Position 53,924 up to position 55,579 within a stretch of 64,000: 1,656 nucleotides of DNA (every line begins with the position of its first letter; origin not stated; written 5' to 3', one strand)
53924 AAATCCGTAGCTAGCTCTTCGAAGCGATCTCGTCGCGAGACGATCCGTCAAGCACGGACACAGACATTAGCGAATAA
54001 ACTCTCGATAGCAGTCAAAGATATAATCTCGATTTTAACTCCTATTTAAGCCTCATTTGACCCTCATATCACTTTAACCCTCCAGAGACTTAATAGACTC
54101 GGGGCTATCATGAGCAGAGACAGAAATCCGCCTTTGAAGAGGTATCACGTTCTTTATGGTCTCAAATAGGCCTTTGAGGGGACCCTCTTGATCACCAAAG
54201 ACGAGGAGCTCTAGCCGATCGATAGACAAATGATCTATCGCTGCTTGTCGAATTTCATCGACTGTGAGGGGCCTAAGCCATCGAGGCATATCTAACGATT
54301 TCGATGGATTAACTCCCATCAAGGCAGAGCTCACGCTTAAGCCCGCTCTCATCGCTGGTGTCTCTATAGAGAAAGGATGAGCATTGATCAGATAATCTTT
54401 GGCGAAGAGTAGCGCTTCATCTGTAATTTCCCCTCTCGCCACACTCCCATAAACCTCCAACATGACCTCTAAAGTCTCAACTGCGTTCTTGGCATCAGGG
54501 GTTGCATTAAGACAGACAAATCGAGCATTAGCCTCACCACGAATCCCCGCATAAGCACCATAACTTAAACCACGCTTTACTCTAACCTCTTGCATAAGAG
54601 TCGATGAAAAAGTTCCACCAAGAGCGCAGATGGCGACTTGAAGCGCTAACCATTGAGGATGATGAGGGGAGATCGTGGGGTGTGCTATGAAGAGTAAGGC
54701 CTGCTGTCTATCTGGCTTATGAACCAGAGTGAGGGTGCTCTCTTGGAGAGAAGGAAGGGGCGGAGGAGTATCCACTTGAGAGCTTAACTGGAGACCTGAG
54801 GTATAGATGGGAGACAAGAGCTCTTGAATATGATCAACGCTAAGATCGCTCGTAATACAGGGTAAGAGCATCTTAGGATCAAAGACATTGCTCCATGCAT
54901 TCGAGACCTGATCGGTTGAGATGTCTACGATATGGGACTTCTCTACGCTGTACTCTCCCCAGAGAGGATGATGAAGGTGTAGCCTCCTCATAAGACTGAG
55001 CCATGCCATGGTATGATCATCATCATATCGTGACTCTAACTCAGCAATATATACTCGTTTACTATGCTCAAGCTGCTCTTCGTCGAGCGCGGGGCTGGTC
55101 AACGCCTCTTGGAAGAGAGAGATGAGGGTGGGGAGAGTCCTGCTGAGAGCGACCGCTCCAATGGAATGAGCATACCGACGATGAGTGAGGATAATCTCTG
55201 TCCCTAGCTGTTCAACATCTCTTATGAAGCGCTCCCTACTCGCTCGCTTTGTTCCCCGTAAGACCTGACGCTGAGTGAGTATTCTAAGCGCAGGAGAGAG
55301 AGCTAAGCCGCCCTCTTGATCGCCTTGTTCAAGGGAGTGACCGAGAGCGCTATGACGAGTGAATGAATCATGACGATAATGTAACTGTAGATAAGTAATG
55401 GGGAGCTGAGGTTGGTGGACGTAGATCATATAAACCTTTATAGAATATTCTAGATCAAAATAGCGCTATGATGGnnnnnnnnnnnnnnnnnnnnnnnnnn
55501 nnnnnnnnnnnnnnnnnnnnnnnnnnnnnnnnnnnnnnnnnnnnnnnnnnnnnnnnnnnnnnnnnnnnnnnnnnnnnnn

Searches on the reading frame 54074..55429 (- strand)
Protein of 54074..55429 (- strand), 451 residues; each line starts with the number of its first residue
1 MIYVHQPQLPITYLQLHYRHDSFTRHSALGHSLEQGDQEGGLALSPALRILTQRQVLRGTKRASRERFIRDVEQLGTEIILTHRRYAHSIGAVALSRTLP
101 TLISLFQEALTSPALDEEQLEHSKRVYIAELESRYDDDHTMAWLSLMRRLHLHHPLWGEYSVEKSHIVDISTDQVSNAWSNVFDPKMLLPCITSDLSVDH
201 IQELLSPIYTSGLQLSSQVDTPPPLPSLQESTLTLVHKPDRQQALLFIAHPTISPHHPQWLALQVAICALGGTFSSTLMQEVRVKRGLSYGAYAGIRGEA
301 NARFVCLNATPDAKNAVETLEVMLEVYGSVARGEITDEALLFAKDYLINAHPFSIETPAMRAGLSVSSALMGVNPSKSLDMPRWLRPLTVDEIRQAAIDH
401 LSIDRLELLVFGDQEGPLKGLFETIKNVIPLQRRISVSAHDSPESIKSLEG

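Call 41: search_protein_families(library=pfam, proteins=[window:54074-55429:-], max_evalue=0.0001)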
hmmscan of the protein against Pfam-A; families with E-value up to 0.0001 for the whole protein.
window:54074-55429:- (451 aa): 1 family
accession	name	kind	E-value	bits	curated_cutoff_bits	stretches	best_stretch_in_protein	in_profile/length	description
PF05193.26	Peptidase_M16_C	-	7.9e-20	71.9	23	1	170-345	2-179/181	Peptidase M16 inactive domain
